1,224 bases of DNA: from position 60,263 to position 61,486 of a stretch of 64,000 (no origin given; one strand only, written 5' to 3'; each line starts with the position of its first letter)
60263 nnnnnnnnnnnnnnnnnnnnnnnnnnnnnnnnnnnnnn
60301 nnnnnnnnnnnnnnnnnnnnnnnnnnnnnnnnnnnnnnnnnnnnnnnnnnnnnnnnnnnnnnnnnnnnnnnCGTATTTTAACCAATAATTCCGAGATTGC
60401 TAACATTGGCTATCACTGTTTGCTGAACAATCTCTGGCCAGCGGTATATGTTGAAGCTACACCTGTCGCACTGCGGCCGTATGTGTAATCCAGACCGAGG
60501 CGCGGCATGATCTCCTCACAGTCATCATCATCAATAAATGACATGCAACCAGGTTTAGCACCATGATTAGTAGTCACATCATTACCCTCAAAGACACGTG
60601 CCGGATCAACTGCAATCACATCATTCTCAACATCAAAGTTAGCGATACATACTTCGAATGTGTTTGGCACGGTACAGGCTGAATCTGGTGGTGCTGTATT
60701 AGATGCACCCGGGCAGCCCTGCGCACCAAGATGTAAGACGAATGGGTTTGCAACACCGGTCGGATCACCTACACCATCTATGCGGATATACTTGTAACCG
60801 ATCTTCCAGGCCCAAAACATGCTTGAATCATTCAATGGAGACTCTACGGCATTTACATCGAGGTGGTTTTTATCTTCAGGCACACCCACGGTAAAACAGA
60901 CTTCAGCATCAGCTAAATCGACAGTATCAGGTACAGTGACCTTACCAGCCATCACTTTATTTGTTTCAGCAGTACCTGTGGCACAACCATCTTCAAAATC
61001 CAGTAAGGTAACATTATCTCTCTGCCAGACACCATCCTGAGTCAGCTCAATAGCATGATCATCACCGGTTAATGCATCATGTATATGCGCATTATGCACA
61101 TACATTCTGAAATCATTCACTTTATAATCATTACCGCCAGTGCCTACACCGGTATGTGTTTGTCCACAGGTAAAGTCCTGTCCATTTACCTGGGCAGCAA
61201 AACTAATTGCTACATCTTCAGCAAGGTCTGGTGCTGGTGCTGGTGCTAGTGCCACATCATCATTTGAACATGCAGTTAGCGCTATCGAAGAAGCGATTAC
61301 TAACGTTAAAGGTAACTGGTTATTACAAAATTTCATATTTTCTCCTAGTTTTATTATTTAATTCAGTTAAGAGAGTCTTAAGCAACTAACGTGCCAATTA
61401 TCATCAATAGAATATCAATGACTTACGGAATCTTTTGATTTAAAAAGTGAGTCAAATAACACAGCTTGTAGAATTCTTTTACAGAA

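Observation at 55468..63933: Periplasmic copper island: two MbnH-like di-heme enzymes, an MbnP-like partner, OM beta-barrels, and a shared 31-bp upstream motif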

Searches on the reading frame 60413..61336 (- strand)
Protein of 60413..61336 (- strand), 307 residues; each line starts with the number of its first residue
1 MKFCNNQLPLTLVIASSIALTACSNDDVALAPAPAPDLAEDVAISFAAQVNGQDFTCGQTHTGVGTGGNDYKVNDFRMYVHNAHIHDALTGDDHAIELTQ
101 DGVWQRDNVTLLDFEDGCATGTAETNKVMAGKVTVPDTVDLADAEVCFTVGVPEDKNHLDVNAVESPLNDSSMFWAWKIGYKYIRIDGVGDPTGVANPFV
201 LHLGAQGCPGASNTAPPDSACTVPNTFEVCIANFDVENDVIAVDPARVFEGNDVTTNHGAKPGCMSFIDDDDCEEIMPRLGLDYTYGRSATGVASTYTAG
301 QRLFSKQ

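Call 5: search_protein_families(library=ncbifam, proteins=[window:60413-61336:-], max_evalue=0.01)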
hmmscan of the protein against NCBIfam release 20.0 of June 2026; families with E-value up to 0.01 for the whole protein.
window:60413-61336:- (307 aa): 1 family
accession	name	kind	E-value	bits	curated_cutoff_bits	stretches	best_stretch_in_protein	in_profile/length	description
TIGR04052.2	MbnP_like_WxW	equivalog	3.8e-70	236.2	140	1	42-292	2-248/257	MbnP family copper-binding protein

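Call 6: search_protein_families(library=pfam, proteins=[window:60413-61336:-], max_evalue=0.01)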
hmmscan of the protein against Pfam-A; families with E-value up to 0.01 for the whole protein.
window:60413-61336:- (307 aa): 1 family
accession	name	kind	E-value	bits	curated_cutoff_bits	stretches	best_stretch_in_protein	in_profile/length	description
PF20243.3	MbnP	-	8.7e-33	114.2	27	1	40-266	2-189/189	MbnP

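Call 15: search_solved_structures(query=window:60413-61336:-, max_evalue=0.01, show_alignments=2)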
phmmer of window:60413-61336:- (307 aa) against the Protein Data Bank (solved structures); distinct sequences matched with E-value up to 0.01: 1.
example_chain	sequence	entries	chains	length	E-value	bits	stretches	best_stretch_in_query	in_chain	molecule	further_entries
7l6g_A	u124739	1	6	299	7.6e-30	107.4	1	40-285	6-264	Metallo-mystery pair system four-Cys motif protein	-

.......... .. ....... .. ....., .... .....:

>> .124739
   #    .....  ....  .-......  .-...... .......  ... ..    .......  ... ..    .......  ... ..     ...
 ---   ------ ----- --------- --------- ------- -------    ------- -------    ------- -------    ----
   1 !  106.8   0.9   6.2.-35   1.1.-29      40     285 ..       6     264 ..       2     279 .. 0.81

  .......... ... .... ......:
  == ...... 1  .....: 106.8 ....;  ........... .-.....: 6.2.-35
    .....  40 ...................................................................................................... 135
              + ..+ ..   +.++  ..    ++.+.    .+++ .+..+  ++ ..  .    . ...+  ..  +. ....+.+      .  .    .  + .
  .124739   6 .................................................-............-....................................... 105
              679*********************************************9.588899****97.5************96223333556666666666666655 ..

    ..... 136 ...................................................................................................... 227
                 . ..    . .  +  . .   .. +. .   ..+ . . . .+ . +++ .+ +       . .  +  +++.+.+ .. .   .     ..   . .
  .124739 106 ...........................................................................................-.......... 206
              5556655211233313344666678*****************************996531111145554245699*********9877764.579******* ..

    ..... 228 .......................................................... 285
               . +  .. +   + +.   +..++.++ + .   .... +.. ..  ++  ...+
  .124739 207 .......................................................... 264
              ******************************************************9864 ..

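Call 20: find_homologous_proteins(query=window:60413-61336:-, max_evalue=1e-20)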
Query window:60413-61336:- (307 aa): 347 proteins with E <= 1e-20 among 2372 candidates; the best 120 are listed.
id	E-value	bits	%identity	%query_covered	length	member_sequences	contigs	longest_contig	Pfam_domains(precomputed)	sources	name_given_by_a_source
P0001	7.9e-209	710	100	100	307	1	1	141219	PF20243.4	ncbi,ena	-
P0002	1.5e-183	627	91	100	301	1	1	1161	PF20243.4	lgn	-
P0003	1.5e-168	578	81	100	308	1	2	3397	PF20243.4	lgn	-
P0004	4.5e-165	566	79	100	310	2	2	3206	PF20243.4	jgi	jgi:uncharacterized repeat protein (TIGR04052 family)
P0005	1.4e-164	565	79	100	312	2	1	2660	PF20243.4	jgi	jgi:uncharacterized repeat protein (TIGR04052 family)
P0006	8.1e-164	562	79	100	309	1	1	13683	PF20243.4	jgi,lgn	-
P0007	5.4e-158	543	77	100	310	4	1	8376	PF20243.4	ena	-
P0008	6.5e-154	530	74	100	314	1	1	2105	PF20243.4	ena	-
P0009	7.5e-151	520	75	100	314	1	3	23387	PF20243.4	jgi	jgi:uncharacterized repeat protein (TIGR04052 family)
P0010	1.0e-148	513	74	100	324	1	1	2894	PF20243.4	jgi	jgi:uncharacterized repeat protein (TIGR04052 family)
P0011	1.3e-148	512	74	100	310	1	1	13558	PF20243.4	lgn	-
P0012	1.3e-144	499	71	100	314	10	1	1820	PF20243.4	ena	-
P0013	1.9e-142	492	71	100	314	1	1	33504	PF20243.4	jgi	jgi:uncharacterized repeat protein (TIGR04052 family)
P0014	8.7e-142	490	69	99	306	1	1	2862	PF20243.4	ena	-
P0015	6.8e-141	487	71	96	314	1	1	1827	PF20243.4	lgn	-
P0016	1.2e-137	476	70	96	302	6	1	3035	PF20243.4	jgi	-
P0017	1.2e-134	467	68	100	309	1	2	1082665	PF20243.4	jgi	-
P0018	6.3e-133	461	67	99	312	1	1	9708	PF20243.4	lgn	-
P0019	1.1e-128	447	66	100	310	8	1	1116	PF20243.4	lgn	-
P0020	2.3e-128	446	65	100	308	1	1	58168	PF20243.4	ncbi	-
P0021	1.1e-126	440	64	100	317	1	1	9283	PF20243.4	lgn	-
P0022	2.6e-126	439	66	94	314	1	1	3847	PF20243.4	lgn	-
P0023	4.4e-125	435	64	100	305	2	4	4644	PF20243.4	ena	-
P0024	1.3e-124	433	64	100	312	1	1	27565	PF20243.4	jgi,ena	-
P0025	2.0e-122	426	65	100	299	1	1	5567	PF20243.4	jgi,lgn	-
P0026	2.5e-122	426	62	100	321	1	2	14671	PF20243.4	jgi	jgi:uncharacterized repeat protein (TIGR04052 family)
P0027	2.7e-122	426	64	99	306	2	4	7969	PF20243.4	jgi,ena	jgi:uncharacterized repeat protein (TIGR04052 family)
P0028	5.6e-122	425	65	97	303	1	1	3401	PF20243.4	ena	-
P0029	1.0e-121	424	63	100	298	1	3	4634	PF20243.4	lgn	-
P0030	3.5e-121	422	61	100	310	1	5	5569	PF20243.4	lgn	-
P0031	1.9e-120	420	63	98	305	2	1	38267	PF20243.4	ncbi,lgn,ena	-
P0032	6.0e-120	418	61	100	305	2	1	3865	PF20243.4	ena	-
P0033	6.1e-119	415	62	100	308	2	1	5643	PF20243.4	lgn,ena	-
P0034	1.2e-118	414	62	98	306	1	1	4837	PF20243.4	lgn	-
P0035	9.0e-117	408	65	88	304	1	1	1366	PF20243.4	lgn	-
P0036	1.2e-116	407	60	96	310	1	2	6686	PF20243.4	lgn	-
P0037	2.6e-116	406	61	100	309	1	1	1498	PF20243.4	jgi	-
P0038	1.7e-115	404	61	100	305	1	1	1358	PF20243.4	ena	-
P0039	1.3e-114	401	62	94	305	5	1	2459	PF20243.4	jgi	jgi:uncharacterized repeat protein (TIGR04052 family)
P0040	3.5e-114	399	59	100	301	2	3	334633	PF20243.4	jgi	-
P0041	2.6e-113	396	58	100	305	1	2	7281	PF20243.4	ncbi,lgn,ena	-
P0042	2.7e-111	390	59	100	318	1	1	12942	PF20243.4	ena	-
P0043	9.4e-105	368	57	100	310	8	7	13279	PF20243.4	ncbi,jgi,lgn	jgi:uncharacterized repeat protein (TIGR04052 family)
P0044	5.9e-103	362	52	100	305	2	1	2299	PF20243.4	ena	-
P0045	5.5e-102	359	54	100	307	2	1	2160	PF20243.4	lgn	-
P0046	3.2e-101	357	87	57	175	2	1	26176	PF20243.4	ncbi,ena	-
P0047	3.3e-101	357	55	98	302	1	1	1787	PF20243.4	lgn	-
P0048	4.1e-98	346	52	97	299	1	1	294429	PF20243.4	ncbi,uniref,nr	ncbi:MAG: metallo-mystery pair system four-Cys motif protein [endosymbiont of Galathealinum brachios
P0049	1.9e-97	344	50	98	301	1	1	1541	PF20243.4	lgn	-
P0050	2.2e-97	344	57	87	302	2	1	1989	PF20243.4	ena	-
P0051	7.1e-97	342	51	100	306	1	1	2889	PF20243.4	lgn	-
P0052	3.0e-96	340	54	96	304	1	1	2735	PF20243.4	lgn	-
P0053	1.9e-91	325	48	98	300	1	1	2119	PF20243.4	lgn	-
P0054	8.6e-86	306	51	98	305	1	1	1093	PF20243.4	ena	-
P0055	3.3e-79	284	48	100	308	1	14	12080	PF20243.4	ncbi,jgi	jgi:uncharacterized repeat protein (TIGR04052 family)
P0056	1.4e-76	276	51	83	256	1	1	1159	PF20243.4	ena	-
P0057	3.4e-70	255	46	98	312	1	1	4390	PF20243.4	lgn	-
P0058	1.5e-68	249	47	81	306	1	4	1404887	PF20243.4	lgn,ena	-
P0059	2.3e-68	249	47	80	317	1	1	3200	PF20243.4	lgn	-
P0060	2.8e-67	245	45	86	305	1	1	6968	PF20243.4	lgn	-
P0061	6.0e-66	241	45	86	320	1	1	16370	PF20243.4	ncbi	-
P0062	8.1e-65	237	45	87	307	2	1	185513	PF20243.4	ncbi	ncbi:MAG: metallo-mystery pair system four-Cys motif protein [Candidatus Competibacteraceae bacteriu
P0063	9.2e-65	237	45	88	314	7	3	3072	PF20243.4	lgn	-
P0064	3.8e-64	235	42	97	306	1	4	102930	PF20243.4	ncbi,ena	-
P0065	4.9e-64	235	42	97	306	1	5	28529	PF20243.4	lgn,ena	-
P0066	7.7e-64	234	42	97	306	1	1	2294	PF20243.4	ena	-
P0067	9.4e-64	234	42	97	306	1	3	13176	PF20243.4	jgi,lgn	jgi:uncharacterized repeat protein (TIGR04052 family)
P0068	9.8e-64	234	41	98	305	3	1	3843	PF20243.4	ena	-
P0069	1.4e-63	233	45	88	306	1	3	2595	PF20243.4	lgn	-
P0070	1.5e-63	233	43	85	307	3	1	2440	PF20243.4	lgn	-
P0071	1.7e-63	233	43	87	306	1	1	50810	PF20243.4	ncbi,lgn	-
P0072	2.4e-63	232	47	80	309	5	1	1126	PF20243.4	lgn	-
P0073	1.7e-62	230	43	86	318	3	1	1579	PF20243.4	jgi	jgi:uncharacterized repeat protein (TIGR04052 family)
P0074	2.8e-62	229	43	87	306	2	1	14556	PF20243.4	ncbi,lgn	ncbi:MAG: MbnP family copper-binding protein [Candidatus Contendobacter sp.]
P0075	6.6e-62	228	42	97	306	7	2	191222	PF20243.4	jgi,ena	-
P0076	1.1e-61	227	43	92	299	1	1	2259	PF20243.4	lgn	-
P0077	1.8e-61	226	43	83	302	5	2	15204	PF20243.4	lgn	-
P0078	1.9e-61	226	42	85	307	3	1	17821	PF20243.4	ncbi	-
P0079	2.2e-61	226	44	85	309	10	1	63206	PF20243.4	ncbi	-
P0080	2.9e-60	222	43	87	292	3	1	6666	PF20243.4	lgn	-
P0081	3.1e-60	222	42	87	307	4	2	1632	PF20243.4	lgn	-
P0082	7.0e-60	221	45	87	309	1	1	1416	PF20243.4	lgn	-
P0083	1.5e-59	220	44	85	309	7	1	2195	PF20243.4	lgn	-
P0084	2.6e-59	219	45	87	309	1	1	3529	PF20243.4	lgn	-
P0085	2.9e-59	219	42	85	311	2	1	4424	PF20243.4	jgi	jgi:uncharacterized repeat protein (TIGR04052 family)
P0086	3.3e-59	219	44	87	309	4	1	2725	PF20243.4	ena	-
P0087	4.4e-59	218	44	85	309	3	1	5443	PF20243.4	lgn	-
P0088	6.6e-59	218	42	86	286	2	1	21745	PF20243.4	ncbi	ncbi:MAG: MbnP family copper-binding protein [Thiotrichales bacterium]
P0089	1.6e-58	216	43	83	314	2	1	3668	PF20243.4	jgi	-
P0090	3.7e-58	215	44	87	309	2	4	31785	PF20243.4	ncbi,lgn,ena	-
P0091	8.4e-58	214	41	96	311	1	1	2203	PF20243.4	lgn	-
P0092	2.1e-57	213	43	85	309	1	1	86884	PF20243.4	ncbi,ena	-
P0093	2.1e-57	213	43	87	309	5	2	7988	PF20243.4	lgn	-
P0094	5.5e-57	211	43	86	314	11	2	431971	PF20243.4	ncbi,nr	ncbi:MAG: metallo-mystery pair system four-Cys motif protein [Gammaproteobacteria bacterium]|nr:meta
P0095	2.5e-56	209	43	85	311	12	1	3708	PF20243.4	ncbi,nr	ncbi:MAG TPA: metallo-mystery pair system four-Cys motif protein [Candidatus Competibacter phosphati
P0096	6.4e-56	208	39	87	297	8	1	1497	PF20243.4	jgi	jgi:uncharacterized repeat protein (TIGR04052 family)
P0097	1.8e-55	206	41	95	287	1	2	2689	PF20243.4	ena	-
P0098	9.1e-55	204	43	85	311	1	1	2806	PF20243.4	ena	-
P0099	4.1e-52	195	44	80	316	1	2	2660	PF20243.4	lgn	-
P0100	1.6e-51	193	40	89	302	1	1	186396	PF20243.4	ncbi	ncbi:MAG: metallo-mystery pair system four-Cys motif protein [Kofleriaceae bacterium]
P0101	2.0e-51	193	42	83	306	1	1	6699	PF20243.4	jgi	jgi:uncharacterized repeat protein (TIGR04052 family)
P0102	2.1e-51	193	39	96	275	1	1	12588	PF20243.4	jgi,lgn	jgi:uncharacterized repeat protein (TIGR04052 family)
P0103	1.8e-50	190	42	85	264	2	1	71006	PF20243.4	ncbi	ncbi:MAG: MbnP family copper-binding protein [Myxococcota bacterium]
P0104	2.8e-50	189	41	89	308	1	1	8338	PF20243.4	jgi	jgi:uncharacterized repeat protein (TIGR04052 family)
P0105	5.4e-50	188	40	99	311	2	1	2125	PF20243.4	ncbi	-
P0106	1.7e-49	187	39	79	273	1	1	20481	PF20243.4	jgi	jgi:uncharacterized repeat protein (TIGR04052 family)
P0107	1.8e-49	187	41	87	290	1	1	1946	PF20243.4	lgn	-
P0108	1.8e-49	187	43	80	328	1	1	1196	PF20243.4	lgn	-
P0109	2.3e-49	186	41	80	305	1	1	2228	PF20243.4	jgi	-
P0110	2.5e-49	186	39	96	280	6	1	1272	PF20243.4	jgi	jgi:uncharacterized repeat protein (TIGR04052 family)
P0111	5.6e-49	185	39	93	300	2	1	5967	PF20243.4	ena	-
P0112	6.0e-49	185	42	82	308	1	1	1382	PF20243.4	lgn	-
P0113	6.1e-49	185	41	81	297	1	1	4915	PF20243.4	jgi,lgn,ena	-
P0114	6.4e-49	185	39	99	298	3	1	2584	PF20243.4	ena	-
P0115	6.4e-49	185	39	96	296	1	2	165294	PF20243.4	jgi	-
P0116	7.9e-49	185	41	85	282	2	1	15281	PF20243.4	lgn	-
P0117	9.9e-49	184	40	79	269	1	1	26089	PF20243.4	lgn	-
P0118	1.1e-48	184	39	93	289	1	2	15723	PF20243.4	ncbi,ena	-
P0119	1.2e-48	184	38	85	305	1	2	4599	PF20243.4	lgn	-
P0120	1.3e-48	184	39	93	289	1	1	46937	PF20243.4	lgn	-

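Call 21: find_encoding_contigs(protein=P0001, flank=10000, max_places=3)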
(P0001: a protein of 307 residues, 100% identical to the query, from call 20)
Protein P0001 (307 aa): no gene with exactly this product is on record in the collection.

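Call 22: find_encoding_contigs(protein=P0006, flank=10000, max_places=2)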
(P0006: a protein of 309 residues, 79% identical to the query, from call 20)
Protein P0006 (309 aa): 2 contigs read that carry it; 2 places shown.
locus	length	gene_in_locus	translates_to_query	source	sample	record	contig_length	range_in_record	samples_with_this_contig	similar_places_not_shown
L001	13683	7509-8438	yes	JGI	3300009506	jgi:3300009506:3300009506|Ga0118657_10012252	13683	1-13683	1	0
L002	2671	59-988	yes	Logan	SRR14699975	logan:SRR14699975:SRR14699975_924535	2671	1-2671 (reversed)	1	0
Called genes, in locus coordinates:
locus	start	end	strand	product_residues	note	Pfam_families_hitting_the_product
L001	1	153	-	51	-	?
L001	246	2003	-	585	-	PF03485:Arg_tRNA_synt_N, PF00750:tRNA-synt_1d, PF09334:tRNA-synt_1g (faint), PF05746:DALR_1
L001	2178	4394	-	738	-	PF17764:PriA_3primeBD, PF00270:DEAD, PF04851:ResIII, PF13604:AAA_30 (weak), PF18319:Zn_ribbon_PriA, PF00271:Helicase_C, PF18074:PriA_C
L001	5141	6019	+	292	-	PF03881:Fructosamin_kin, PF01636:APH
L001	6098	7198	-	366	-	PF00034:Cytochrom_C (faint), PF03150:CCP_MauG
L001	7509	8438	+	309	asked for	PF20243:MbnP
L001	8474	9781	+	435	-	PF03150:CCP_MauG, PF21419:RoxA-like_Cyt-c (faint)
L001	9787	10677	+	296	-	-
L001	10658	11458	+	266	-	-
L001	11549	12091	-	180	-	PF04463:2-thiour_desulf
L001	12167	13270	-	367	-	PF00762:Ferrochelatase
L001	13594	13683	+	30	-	?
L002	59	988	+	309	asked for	PF20243:MbnP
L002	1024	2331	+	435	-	PF03150:CCP_MauG, PF21419:RoxA-like_Cyt-c (faint)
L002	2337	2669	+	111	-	?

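Call 23: find_encoding_contigs(protein=P0009, flank=10000, max_places=2)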
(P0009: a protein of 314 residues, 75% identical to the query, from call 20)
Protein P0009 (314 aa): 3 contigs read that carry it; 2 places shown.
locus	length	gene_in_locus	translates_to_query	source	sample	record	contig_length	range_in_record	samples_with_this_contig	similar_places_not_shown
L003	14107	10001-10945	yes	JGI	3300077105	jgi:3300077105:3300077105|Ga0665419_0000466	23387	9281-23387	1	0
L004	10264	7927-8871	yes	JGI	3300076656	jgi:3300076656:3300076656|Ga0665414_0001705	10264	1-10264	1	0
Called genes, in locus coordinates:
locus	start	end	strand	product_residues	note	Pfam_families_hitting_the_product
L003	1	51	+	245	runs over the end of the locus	PF12048:DUF3530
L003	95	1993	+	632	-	PF07690:MFS_1, PF05977:MFS_3, PF01553:Acyltransferase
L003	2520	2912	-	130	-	-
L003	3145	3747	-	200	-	PF02064:MAS20 (weak), PF05036:SPOR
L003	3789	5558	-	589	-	PF03485:Arg_tRNA_synt_N, PF00750:tRNA-synt_1d, PF05746:DALR_1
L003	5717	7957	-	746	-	PF17764:PriA_3primeBD, PF00270:DEAD, PF04851:ResIII, PF18319:Zn_ribbon_PriA, PF00271:Helicase_C (weak), PF18074:PriA_C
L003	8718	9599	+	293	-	PF03881:Fructosamin_kin, PF01636:APH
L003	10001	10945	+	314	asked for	PF20243:MbnP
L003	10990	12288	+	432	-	PF03150:CCP_MauG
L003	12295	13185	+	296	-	-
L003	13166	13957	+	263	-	-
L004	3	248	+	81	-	?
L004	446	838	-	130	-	-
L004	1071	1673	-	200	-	PF02064:MAS20 (weak), PF05036:SPOR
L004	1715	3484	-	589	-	PF03485:Arg_tRNA_synt_N, PF00750:tRNA-synt_1d, PF05746:DALR_1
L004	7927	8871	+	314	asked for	PF20243:MbnP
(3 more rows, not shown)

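Call 26: list_cluster_members(proteins=[P0001, P0017, P0020, P0031, P0040, P0046, P0043])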
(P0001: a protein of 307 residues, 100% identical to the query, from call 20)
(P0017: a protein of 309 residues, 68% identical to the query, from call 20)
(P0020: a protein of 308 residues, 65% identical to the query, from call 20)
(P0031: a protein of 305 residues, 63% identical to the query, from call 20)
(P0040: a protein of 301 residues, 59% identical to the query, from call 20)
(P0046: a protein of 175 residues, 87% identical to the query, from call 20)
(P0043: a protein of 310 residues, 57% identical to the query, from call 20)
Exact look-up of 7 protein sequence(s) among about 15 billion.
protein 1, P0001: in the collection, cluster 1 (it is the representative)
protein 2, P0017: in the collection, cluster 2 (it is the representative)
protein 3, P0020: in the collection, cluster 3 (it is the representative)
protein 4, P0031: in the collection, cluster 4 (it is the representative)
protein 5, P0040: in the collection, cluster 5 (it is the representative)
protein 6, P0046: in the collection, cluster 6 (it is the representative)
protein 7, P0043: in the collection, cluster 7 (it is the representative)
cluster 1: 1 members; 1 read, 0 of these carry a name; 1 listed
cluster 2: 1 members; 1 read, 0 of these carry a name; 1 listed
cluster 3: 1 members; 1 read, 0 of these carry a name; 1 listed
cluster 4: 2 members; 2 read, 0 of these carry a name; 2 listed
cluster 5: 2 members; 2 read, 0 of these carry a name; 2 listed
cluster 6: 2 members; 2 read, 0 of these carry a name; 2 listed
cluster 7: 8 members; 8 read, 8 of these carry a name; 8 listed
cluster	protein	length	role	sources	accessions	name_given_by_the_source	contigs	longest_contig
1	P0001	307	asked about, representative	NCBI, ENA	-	-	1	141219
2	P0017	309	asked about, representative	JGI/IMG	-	-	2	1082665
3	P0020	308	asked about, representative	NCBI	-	-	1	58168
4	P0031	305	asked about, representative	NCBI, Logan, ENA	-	-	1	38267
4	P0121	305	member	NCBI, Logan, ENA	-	-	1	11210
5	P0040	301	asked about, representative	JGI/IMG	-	-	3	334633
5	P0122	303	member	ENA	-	-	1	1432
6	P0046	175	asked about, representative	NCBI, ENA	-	-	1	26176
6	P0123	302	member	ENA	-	-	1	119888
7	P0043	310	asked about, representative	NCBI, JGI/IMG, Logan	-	uncharacterized repeat protein (TIGR04052 family)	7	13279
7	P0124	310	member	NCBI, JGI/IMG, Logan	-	uncharacterized repeat protein (TIGR04052 family)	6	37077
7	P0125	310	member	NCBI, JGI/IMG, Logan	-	uncharacterized repeat protein (TIGR04052 family)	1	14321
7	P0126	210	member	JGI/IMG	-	uncharacterized repeat protein (TIGR04052 family)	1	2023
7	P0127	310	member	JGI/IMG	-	uncharacterized repeat protein (TIGR04052 family)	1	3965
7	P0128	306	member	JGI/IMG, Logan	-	uncharacterized repeat protein (TIGR04052 family)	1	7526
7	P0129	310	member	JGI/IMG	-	uncharacterized repeat protein (TIGR04052 family)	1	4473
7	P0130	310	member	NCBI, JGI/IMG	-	uncharacterized repeat protein (TIGR04052 family)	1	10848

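Call 27: find_encoding_contigs(protein=P0017, flank=10000, max_places=1)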
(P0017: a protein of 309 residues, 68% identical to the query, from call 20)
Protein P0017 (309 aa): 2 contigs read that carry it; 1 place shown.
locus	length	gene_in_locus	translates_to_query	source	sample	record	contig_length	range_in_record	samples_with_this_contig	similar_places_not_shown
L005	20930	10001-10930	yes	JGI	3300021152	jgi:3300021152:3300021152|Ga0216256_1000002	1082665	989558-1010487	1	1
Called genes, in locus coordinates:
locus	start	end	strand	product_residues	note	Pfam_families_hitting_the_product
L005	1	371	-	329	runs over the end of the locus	PF01243:PNPOx_N (faint)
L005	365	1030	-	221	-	PF00106:adh_short, PF01370:Epimerase (weak), PF13561:adh_short_C2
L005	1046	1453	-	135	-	PF00903:Glyoxalase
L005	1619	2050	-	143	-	-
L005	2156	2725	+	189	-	PF07336:ABATE, PF11706:zf-CGNR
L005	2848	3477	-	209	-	PF02798:GST_N, PF13417:GST_N_3 (weak), PF13409:GST_N_2, PF00043:GST_C, PF14497:GST_C_3 (weak), PF13410:GST_C_2 (weak)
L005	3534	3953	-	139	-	PF12802:MarR_2 (weak), PF01047:MarR (weak)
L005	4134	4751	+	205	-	-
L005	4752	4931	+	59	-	-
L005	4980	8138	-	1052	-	PF00873:ACR_tran, PF03176:MMPL (weak)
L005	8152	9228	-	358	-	PF00364:Biotin_lipoyl (faint), PF25917:BSH_RND, PF25973:BSH_CzcB, PF25954:Beta-barrel_RND_2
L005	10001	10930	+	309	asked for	PF20243:MbnP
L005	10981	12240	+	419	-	PF03150:CCP_MauG, PF21419:RoxA-like_Cyt-c (faint)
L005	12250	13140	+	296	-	-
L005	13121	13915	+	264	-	-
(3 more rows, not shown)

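Call 28: find_encoding_contigs(protein=P0013, flank=10000, max_places=1)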
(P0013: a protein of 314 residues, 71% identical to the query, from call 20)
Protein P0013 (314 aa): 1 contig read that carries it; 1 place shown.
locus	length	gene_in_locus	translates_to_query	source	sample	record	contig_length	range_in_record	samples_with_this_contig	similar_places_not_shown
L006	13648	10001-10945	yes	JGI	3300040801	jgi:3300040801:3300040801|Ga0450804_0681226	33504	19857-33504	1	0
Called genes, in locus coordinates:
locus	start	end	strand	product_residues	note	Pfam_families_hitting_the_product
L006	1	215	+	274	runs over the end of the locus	PF12048:DUF3530, PF12697:Abhydrolase_6 (faint), PF12048:DUF3530 (weak)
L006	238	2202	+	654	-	PF07690:MFS_1, PF05977:MFS_3, PF01553:Acyltransferase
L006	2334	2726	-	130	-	-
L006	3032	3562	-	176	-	PF05036:SPOR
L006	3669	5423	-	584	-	PF03485:Arg_tRNA_synt_N, PF00750:tRNA-synt_1d (weak), PF09334:tRNA-synt_1g (faint), PF00750:tRNA-synt_1d, PF05746:DALR_1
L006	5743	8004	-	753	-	PF17764:PriA_3primeBD, PF04851:ResIII, PF00270:DEAD, PF18319:Zn_ribbon_PriA, PF00271:Helicase_C (weak), PF18074:PriA_C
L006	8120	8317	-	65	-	-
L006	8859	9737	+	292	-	PF03881:Fructosamin_kin, PF01636:APH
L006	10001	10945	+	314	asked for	PF20243:MbnP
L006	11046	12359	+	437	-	PF03150:CCP_MauG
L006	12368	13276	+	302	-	-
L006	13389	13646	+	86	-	?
